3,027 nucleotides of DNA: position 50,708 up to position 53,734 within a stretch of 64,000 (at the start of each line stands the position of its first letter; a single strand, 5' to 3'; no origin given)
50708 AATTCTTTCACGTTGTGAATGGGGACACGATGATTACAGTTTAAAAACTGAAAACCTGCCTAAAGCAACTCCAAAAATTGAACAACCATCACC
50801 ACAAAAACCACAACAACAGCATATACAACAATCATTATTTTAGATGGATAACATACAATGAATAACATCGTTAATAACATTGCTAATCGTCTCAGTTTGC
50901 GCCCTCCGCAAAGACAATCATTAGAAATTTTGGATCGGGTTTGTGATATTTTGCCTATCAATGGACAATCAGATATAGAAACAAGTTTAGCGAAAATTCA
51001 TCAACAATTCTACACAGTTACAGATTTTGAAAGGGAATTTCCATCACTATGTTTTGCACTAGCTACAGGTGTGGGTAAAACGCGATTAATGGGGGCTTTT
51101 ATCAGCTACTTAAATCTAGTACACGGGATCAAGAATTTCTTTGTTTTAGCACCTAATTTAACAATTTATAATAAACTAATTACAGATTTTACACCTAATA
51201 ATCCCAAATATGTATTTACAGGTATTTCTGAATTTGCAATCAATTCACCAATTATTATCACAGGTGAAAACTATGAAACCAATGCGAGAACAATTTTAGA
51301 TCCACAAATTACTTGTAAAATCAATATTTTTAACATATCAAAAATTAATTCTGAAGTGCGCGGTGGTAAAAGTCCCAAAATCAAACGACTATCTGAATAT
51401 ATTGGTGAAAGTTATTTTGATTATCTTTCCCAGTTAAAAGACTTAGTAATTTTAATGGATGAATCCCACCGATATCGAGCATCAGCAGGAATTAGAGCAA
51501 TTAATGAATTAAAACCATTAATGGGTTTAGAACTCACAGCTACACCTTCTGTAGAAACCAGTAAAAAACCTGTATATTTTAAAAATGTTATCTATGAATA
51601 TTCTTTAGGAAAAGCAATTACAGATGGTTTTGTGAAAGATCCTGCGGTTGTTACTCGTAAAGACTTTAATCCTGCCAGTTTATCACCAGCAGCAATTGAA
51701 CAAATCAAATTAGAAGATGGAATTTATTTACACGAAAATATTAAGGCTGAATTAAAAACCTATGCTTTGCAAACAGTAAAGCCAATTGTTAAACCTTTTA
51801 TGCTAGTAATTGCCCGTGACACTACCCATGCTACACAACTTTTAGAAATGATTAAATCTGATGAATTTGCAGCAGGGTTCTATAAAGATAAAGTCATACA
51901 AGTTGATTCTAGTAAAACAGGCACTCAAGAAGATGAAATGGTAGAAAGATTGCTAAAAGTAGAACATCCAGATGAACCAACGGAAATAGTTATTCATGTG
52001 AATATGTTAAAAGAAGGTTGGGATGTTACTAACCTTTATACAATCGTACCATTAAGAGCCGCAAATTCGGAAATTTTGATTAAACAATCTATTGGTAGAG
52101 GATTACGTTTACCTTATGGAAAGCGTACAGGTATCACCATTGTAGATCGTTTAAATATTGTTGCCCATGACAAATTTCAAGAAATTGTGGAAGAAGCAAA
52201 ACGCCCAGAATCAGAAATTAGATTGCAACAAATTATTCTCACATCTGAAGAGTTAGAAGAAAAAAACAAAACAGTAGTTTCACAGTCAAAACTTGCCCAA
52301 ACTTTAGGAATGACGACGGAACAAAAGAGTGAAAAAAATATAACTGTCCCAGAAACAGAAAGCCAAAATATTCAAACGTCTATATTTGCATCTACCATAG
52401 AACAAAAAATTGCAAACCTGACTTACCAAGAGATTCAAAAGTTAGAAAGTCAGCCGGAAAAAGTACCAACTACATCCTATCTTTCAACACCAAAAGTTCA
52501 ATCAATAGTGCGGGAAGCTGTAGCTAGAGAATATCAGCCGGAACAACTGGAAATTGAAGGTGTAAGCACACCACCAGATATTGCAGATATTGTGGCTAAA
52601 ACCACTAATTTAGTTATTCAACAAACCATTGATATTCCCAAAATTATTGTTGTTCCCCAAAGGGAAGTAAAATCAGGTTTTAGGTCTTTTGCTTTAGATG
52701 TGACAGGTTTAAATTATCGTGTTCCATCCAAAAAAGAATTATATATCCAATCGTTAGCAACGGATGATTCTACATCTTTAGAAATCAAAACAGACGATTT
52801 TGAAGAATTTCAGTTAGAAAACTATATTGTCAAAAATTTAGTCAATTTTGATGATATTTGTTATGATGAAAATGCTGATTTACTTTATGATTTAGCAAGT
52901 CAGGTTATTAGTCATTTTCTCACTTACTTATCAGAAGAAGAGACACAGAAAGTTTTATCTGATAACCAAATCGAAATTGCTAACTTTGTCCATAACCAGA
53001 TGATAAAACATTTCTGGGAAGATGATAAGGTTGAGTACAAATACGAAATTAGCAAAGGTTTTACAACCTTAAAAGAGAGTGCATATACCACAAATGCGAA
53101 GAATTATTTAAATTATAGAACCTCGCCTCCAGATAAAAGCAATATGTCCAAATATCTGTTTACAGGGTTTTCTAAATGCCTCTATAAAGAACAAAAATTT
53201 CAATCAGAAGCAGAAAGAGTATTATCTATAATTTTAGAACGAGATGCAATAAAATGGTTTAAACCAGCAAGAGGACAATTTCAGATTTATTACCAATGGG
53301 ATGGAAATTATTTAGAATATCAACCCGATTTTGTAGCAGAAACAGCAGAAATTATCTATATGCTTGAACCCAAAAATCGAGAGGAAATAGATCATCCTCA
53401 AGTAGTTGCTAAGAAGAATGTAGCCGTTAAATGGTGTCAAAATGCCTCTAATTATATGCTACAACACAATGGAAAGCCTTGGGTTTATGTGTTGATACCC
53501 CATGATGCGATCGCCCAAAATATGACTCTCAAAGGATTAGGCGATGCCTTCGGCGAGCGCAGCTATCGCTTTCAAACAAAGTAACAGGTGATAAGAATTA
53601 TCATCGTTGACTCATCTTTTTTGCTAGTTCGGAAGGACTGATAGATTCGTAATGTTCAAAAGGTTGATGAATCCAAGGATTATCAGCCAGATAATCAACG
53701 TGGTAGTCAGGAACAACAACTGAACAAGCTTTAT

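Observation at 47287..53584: Compact defence island: AIPR abortive-infection protein followed by a complete Type III R-M system, inserted between an AEC transporter and a PRTase gene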

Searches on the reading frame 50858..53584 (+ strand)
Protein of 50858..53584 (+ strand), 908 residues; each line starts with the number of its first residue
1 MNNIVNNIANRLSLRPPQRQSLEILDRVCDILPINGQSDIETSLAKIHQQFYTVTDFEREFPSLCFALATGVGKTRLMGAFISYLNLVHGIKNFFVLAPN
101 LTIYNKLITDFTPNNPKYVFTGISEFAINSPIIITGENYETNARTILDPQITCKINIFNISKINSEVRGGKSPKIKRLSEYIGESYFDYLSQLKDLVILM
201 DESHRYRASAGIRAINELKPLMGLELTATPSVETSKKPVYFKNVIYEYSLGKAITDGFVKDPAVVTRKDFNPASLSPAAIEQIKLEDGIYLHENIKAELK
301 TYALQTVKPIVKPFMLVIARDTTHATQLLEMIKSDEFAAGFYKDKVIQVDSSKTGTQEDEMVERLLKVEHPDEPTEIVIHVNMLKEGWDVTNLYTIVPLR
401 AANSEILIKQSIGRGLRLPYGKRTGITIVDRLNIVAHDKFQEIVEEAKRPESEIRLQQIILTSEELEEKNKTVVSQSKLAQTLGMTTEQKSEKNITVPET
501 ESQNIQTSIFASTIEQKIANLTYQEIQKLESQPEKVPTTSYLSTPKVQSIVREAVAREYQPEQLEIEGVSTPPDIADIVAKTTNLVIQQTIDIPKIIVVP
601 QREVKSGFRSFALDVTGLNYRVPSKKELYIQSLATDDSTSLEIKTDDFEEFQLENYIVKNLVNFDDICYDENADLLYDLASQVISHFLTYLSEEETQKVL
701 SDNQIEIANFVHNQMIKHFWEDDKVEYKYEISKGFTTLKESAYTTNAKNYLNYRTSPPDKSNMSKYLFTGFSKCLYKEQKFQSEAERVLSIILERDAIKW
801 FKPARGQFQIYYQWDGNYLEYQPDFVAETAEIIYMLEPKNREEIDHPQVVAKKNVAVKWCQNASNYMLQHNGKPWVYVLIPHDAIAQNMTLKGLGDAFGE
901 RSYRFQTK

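Call 3: search_protein_families(library=pfam, proteins=[window:50858-53584:+])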
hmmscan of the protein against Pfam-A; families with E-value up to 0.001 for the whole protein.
window:50858-53584:+ (908 aa): 2 families
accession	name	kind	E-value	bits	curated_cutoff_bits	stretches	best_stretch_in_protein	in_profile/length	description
PF04851.21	ResIII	-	1.2e-21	77.8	22.5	1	48-231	20-163/164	Type III restriction enzyme, res subunit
PF18766.7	SWI2_SNF2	-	7.3e-07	29.5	26.7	1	153-261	93-187/221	SWI2/SNF2 ATPase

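Call 4: search_protein_families(library=padloc, proteins=[window:50858-53584:+])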
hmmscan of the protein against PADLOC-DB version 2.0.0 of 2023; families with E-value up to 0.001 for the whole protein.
window:50858-53584:+ (908 aa): 10 families
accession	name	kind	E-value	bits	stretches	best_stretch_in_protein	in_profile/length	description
PDLC03648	REase_III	-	2.5e-195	649.2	1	82-896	2-861/871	Type III restriction enzyme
PDLC03647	REase_III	-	1.8e-15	54.2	1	363-451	498-586/989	Type III restriction enzyme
PDLC03651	REase_III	-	1.9e-09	34.2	1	62-310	69-307/873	Type III restriction enzyme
PDLC03650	REase_III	-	2.4e-09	34.1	1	193-424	223-427/898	Type III restriction enzyme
PDLC03658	mREase_IV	-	2.1e-08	30.4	1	357-430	483-556/953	Type IV methyl-directed restriction enzyme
PDLC03649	REase_III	-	6.3e-08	29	1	363-420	486-540/973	Type III restriction enzyme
PDLC03653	REase_III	-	6.2e-07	25.9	1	196-445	261-497/883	Type III restriction enzyme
PDLC03042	REase_I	-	7.5e-06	21.6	1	346-437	760-850/1170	Type I restriction enzyme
PDLC03047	REase_I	-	7.2e-05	18.7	1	365-480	650-766/1107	Type I restriction enzyme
PDLC03659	mREase_IV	-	0.00012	18.1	1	371-431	506-565/945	Type IV methyl-directed restriction enzyme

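Call 8: search_protein_families(library=ncbifam, proteins=[window:50858-53584:+])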
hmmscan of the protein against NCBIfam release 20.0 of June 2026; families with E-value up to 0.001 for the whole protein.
window:50858-53584:+ (908 aa): 5 families
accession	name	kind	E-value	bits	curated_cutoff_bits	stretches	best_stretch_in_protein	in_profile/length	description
NF046055.1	restr_BPTD_3080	equivalog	1.4e-21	76.2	800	2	353-417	552-616/970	BPTD_3080 family restriction endonuclease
NF046051.1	restrict_EcoAI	equivalog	8.9e-15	54.1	550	1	185-562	266-658/768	EcoAI/FtnUII family type I restriction enzme subunit R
NF008521.0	PRK11448.1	equivalog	1.1e-09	36.9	729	1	306-532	692-914/1123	type I restriction-modification system endonuclease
NF053632.1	heli_RadD_YejH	equivalog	2e-07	29.7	720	1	235-458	170-379/573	DNA repair helicase RadD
NF012027.0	PRK15483.1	equivalog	4.4e-07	28.2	564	1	384-420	511-547/986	type III restriction-modification system endonuclease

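Call 31: find_related_loci(query=A3, collection=metagenome_contigs, flank=8000)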
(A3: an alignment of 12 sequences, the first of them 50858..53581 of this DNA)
Query A3 (908 aa) in metagenome_contigs; peptide patterns used: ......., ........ (x = any residue, [..] = any of these).
600 stretches matched a pattern (row limit reached: there are more); 542 encode a relative of the query (tblastn E <= 1e-3); the best 80 are kept; 80 distinct loci.
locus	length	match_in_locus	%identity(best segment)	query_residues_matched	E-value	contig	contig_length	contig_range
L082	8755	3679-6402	94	1-908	0e+0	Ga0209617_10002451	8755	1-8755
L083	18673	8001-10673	81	1-898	0e+0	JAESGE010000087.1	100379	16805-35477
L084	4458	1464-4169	72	1-896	0e+0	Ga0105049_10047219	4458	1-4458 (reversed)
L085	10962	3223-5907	65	1-901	0e+0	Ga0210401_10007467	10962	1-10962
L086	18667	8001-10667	64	1-895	0e+0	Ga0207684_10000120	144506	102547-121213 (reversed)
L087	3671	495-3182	64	1-902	0e+0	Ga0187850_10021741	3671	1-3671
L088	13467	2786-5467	64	1-902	0e+0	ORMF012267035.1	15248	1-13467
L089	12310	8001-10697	64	1-905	0e+0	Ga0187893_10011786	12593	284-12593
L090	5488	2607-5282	64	1-899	0e+0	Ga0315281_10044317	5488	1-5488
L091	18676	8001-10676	63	1-898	0e+0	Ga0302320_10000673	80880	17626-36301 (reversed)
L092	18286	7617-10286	64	1-895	0e+0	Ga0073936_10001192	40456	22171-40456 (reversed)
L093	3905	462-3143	62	1-899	0e+0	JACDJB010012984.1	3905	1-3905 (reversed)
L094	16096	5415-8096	62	1-898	0e+0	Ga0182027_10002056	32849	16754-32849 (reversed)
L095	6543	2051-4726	64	1-896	0e+0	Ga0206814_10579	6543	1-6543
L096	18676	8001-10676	62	1-898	0e+0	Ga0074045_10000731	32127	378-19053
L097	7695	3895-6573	62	1-899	0e+0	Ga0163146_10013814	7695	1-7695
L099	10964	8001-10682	63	1-899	0e+0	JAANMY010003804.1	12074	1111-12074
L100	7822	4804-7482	62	1-899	0e+0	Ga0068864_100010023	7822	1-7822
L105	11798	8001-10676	62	2-899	0e+0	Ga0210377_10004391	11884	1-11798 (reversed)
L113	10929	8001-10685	61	1-899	0e+0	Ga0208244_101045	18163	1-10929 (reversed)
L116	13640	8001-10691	60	1-898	0e+0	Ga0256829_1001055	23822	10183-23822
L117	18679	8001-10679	62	1-899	0e+0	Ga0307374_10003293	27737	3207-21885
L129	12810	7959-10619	58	1-894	0e+0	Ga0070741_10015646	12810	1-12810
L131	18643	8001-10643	58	5-894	0e+0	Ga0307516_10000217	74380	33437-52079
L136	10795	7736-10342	57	1-898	0e+0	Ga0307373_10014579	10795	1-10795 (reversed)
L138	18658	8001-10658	57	1-894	0e+0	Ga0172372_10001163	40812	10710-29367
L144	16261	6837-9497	56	5-899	0e+0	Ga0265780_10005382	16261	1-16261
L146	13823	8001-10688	57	1-894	0e+0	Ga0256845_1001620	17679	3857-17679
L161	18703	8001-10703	54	1-891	0e+0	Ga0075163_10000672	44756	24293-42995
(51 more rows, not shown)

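Call 37: search_protein_families(library=pfam, proteins=[L099:6778-8004:+, L113:6901-8004:+, L116:6743-7861:+, L097:1789-3090:+, L086:6916-8004:+, L161:6877-8004:+], max_evalue=0.01)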
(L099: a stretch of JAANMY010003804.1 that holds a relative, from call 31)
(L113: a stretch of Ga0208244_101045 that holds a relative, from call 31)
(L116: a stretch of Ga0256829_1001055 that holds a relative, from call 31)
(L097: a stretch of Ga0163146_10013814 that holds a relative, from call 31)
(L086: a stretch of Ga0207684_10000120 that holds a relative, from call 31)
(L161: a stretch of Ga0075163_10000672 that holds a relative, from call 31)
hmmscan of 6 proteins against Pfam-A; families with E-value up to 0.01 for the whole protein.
L099:6778-8004:+ (408 aa): 2 families
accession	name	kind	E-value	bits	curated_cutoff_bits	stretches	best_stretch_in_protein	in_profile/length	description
PF06250.17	YhcG_C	-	2.1e-56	190.6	32.5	1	233-387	2-155/157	YhcG PDDEXK nuclease domain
PF17761.7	DUF1016_N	-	7.8e-35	120.4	32.8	1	25-208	2-137/137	DUF1016 N-terminal domain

L113:6901-8004:+ (367 aa): 1 family
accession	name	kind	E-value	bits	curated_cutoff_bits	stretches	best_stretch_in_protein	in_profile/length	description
PF13310.11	Virulence_RhuM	-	1.8e-102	342.4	33.7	1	92-343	1-249/252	Virulence protein RhuM family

L116:6743-7861:+ (372 aa): 2 families
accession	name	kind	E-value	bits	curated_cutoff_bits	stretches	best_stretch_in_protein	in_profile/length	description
PF13784.11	Fic_N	-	6.2e-25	87.5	26.7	1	24-107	3-81/82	Fic/DOC family N-terminal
PF02661.23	Fic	-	7.2e-17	62.5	24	1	114-219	1-93/93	Fic/DOC family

L097:1789-3090:+ (433 aa): 9 families
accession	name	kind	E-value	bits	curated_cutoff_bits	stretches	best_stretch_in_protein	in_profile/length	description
PF13304.12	AAA_21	-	2.4e-24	87.4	27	1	32-336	2-302/304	AAA domain, putative AbiEii toxin, Type IV TA system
PF13175.12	AAA_15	-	2e-11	44.6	32.1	2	1-50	1-44/374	AAA ATPase domain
PF13476.12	AAA_23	-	2.7e-11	44.9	27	1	6-72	2-61/201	AAA domain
PF02463.25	SMC_N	-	1e-09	38.6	40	2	292-341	157-206/220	RecF/RecN/SMC N terminal domain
PF13555.12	AAA_29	-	2.5e-06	27.6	27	1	29-58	22-51/61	P-loop containing region of AAA domain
PF00005.33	ABC_tran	-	8.1e-05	23.7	25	1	31-51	13-33/137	ABC transporter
PF13401.12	AAA_22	-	0.0008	20.2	27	0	28-54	4-30/130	AAA domain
PF05729.18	NACHT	-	0.0048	17.2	26.7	0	33-57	4-28/167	NACHT domain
PF25199.1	nSTAND_NTPase5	-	0.0054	17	34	0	29-57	41-69/145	Novel STAND NTPase 5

L086:6916-8004:+ (362 aa): 2 families
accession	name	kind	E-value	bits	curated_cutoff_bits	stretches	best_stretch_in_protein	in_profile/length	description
PF17761.7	DUF1016_N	-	1.3e-46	158.5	32.8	1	23-159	1-137/137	DUF1016 N-terminal domain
PF06250.17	YhcG_C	-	5.3e-44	150.3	32.5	1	188-338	3-156/157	YhcG PDDEXK nuclease domain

L161:6877-8004:+ (375 aa): 1 family
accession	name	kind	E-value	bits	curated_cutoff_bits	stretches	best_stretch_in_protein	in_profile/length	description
PF13310.11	Virulence_RhuM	-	8.1e-109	363.2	33.7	1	87-337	1-248/252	Virulence protein RhuM family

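Call 43: search_protein_families(library=pfam, proteins=[L086:3328-5259:+, L100:247-2574:+, L113:2015-4861:+, L131:4023-6344:+, L136:2876-6028:+, L138:3927-6350:+, L105:3654-5483:+, L129:4245-6263:+, L117:3790-5472:+, L146:2803-5202:+], max_evalue=0.001)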
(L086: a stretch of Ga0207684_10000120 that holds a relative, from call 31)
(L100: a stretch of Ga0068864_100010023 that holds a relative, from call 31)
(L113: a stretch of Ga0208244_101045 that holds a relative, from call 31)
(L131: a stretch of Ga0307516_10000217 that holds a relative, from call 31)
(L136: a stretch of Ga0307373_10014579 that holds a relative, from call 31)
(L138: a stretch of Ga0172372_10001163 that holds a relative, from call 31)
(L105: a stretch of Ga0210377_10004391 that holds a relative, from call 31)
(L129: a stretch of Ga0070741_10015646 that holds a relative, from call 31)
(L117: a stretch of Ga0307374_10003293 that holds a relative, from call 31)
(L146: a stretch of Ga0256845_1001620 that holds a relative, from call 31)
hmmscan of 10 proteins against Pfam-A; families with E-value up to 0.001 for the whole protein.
L086:3328-5259:+ (643 aa): 2 families
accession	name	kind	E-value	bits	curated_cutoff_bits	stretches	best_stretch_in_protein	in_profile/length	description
PF13589.12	HATPase_c_3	-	4.1e-19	69.4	25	1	27-139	4-106/137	Histidine kinase-, DNA gyrase B-, and HSP90-like ATPase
PF02518.31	HATPase_c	-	0.00022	22.1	26.4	1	29-89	9-74/111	Histidine kinase-, DNA gyrase B-, and HSP90-like ATPase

L100:247-2574:+ (775 aa): 7 families
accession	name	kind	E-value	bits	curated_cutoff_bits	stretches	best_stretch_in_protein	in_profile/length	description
PF02463.25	SMC_N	-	1.4e-08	34.9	40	1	4-51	2-49/220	RecF/RecN/SMC N terminal domain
PF13476.12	AAA_23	-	1.2e-07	33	27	1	7-246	2-177/201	AAA domain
PF13304.12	AAA_21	-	3e-07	31.2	27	1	31-62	3-37/304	AAA domain, putative AbiEii toxin, Type IV TA system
PF13175.12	AAA_15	-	8.4e-06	26.1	32.1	1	3-52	2-48/374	AAA ATPase domain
PF13166.12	AAA_13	-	3.2e-05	23.3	36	1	24-53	13-42/713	AAA domain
PF13555.12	AAA_29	-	0.00011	22.3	27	1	20-49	16-44/61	P-loop containing region of AAA domain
PF13514.12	AAA_27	-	0.00019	21.5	22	1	3-51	2-50/206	AAA domain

L113:2015-4861:+ (948 aa): 2 families
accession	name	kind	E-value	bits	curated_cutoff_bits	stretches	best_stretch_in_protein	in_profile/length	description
PF13476.12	AAA_23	-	3.4e-05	25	27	1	240-311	4-66/201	AAA domain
PF02463.25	SMC_N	-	0.00014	21.8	40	1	236-283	3-48/220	RecF/RecN/SMC N terminal domain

L131:4023-6344:+ (773 aa): 8 families
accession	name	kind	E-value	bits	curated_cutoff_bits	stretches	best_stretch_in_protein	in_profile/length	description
PF02463.25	SMC_N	-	3.6e-11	43.4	40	1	7-57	2-51/220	RecF/RecN/SMC N terminal domain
PF13166.12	AAA_13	-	4.1e-08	32.8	36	1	26-57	12-43/713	AAA domain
PF13175.12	AAA_15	-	1.1e-06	29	32.1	1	7-57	3-50/374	AAA ATPase domain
PF13476.12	AAA_23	-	6e-06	27.5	27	1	10-71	2-59/201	AAA domain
PF13304.12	AAA_21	-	6.4e-05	23.6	27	1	32-56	1-25/304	AAA domain, putative AbiEii toxin, Type IV TA system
PF13514.12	AAA_27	-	0.00017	21.7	22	1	7-51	3-47/206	AAA domain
PF13555.12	AAA_29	-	0.00019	21.6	27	1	23-53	16-45/61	P-loop containing region of AAA domain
PF00005.33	ABC_tran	-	0.0006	20.9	25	0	21-62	3-43/137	ABC transporter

L136:2876-6028:+ (1050 aa): 2 families
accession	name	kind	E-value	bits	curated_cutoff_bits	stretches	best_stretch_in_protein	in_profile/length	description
PF13304.12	AAA_21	-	3.7e-07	30.9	27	1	921-988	234-302/304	AAA domain, putative AbiEii toxin, Type IV TA system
PF02463.25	SMC_N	-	1.1e-05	25.4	40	0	732-993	135-206/220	RecF/RecN/SMC N terminal domain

L138:3927-6350:+ (807 aa): 2 families
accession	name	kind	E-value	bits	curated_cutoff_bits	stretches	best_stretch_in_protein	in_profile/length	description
PF00271.37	Helicase_C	-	3.5e-18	66.3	23.5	1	319-389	39-110/110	Helicase conserved C-terminal domain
PF00176.29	SNF2-rel_dom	-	1.3e-15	57.7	24.9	1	1-101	129-225/290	SNF2-related domain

L105:3654-5483:+ (609 aa): 7 families
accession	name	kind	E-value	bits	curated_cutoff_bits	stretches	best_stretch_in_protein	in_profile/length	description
PF13175.12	AAA_15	-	1.6e-25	90.9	32.1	2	220-370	238-374/374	AAA ATPase domain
PF13304.12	AAA_21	-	3.6e-13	50.7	27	1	326-371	260-304/304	AAA domain, putative AbiEii toxin, Type IV TA system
PF20469.4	OLD-like_TOPRIM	-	4.8e-11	43.5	23.2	1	425-488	1-67/67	Overcoming lysogenization defect protein-like, TOPRIM domain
PF11398.14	DUF2813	-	1.3e-10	41.7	21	1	24-106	3-83/372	Protein of unknown function (DUF2813)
PF02463.25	SMC_N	-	5.1e-07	29.8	40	1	24-68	2-47/220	RecF/RecN/SMC N terminal domain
PF13476.12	AAA_23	-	1.7e-05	26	27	1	26-67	1-41/201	AAA domain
PF13555.12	AAA_29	-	0.00021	21.4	27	1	25-71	2-48/61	P-loop containing region of AAA domain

L129:4245-6263:+ (672 aa): 2 families
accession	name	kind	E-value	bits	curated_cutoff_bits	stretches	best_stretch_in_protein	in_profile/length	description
PF13589.12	HATPase_c_3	-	5.3e-18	65.8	25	1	43-154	3-104/137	Histidine kinase-, DNA gyrase B-, and HSP90-like ATPase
PF02518.31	HATPase_c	-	0.00017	22.4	26.4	1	46-103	9-56/111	Histidine kinase-, DNA gyrase B-, and HSP90-like ATPase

L117:3790-5472:+ (560 aa): 1 family
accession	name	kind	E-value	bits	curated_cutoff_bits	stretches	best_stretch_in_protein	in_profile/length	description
PF00082.27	Peptidase_S8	-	1e-36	127.2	21.8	1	32-366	3-288/288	Subtilase family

L146:2803-5202:+ (799 aa): 6 families
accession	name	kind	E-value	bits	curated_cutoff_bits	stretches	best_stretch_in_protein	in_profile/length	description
PF13476.12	AAA_23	-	7.4e-12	46.8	27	1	10-297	1-177/201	AAA domain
PF02463.25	SMC_N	-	1.7e-09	37.9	40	1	10-582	4-199/220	RecF/RecN/SMC N terminal domain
PF13175.12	AAA_15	-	4.1e-08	33.7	32.1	1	10-315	5-255/374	AAA ATPase domain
PF13555.12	AAA_29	-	7.1e-06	26.1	27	1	23-58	15-49/61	P-loop containing region of AAA domain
PF13166.12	AAA_13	-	0.00018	20.8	36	0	373-580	364-569/713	AAA domain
PF13304.12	AAA_21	-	0.00073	20.1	27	1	34-65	2-36/304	AAA domain, putative AbiEii toxin, Type IV TA system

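Call 71: search_protein_families(library=pfam, proteins=[L096:4616-6247:+, L144:3426-5111:+], max_evalue=10)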
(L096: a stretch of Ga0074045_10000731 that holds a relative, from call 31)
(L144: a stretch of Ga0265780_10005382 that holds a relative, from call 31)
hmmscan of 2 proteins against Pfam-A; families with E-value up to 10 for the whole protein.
L096:4616-6247:+ (544 aa): 2 families
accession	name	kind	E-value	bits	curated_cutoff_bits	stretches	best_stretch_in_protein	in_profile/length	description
PF10592.14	AIPR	-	3.8e-36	125.8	25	1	229-455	1-249/308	AIPR protein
PF25078.1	DUF7801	-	0.0048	17.5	33.2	1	313-385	24-97/155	Domain of unknown function (DUF7801)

L144:3426-5111:+ (562 aa): 2 families
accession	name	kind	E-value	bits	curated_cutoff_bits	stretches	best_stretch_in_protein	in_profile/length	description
PF10592.14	AIPR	-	5.2e-27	95.7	25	1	216-355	3-137/308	AIPR protein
PF17219.8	YAF2_RYBP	-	0.038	14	22.4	1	258-275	4-21/33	Yaf2/RYBP C-terminal binding motif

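Call 76: search_solved_structures(query=window:50858-53581:+, max_evalue=0.001)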
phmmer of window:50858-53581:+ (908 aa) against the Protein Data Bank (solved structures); distinct sequences matched with E-value up to 0.001: 2.
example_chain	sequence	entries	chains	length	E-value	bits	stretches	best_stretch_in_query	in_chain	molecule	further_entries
4zcf_C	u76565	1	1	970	3.8e-06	28.6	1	233-422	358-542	Restriction endonuclease EcoP15I, restriction subunit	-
3h1t_A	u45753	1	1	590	4.9e-06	28.2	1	189-429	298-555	Type I site-specific restriction-modification system, R (Restriction) subunit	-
